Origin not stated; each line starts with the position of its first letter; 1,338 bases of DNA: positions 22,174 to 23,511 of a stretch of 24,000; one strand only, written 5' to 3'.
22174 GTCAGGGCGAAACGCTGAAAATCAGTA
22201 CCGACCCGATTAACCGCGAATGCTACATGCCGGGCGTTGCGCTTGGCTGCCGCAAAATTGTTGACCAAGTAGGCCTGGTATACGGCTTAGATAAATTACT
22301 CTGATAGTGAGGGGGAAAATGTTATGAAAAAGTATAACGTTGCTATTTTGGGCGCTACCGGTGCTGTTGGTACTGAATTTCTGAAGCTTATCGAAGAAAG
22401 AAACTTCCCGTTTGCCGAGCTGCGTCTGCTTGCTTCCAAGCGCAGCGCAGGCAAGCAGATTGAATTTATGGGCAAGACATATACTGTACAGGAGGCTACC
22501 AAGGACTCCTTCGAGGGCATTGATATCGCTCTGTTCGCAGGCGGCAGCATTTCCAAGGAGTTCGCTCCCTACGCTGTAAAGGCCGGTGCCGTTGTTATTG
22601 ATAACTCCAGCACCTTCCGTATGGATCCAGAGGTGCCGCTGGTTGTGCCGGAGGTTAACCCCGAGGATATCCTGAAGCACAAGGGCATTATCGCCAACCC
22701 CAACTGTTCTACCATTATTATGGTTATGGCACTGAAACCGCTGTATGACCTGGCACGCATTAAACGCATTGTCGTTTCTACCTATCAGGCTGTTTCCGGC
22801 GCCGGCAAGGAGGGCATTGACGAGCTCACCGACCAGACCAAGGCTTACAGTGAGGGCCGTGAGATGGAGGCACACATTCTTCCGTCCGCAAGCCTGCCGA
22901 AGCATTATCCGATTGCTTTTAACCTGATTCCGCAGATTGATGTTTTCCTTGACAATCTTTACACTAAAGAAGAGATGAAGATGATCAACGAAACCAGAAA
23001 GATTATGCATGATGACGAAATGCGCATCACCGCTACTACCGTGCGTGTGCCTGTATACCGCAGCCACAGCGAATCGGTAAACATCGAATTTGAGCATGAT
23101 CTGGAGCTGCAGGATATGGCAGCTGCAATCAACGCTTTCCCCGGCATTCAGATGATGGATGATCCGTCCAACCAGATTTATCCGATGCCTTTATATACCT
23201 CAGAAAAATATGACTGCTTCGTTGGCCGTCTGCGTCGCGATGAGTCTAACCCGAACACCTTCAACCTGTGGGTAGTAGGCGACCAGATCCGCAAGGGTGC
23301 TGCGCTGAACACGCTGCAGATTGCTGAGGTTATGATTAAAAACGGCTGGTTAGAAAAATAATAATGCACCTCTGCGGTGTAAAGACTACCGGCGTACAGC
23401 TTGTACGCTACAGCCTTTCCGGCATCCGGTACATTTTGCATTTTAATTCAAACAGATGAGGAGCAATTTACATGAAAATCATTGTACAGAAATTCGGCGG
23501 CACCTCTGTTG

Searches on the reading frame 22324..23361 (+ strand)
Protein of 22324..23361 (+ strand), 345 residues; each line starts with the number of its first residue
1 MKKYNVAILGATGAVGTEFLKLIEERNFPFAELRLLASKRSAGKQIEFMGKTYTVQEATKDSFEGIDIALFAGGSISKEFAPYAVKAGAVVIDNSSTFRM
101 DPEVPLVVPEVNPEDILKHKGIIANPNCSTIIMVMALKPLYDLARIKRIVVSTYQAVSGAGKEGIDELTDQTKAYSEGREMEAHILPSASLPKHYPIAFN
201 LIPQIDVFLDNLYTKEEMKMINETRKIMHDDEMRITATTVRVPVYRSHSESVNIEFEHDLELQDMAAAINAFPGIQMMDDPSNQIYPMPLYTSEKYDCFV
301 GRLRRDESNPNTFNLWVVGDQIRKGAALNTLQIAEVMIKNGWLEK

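Call 13: search_protein_families(library=pfam, proteins=[window:22324-23361:+], max_evalue=0.001)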
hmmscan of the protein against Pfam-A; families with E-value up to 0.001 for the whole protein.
window:22324-23361:+ (345 aa): 2 families
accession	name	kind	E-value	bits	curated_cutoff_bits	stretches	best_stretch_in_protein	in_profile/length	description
PF02774.23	Semialdhyde_dhC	-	1.6e-53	182.1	26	1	137-324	1-184/184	Semialdehyde dehydrogenase, dimerisation domain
PF01118.30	Semialdhyde_dh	-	9.2e-38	129.8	26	1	5-118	1-120/121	Semialdehyde dehydrogenase, NAD binding domain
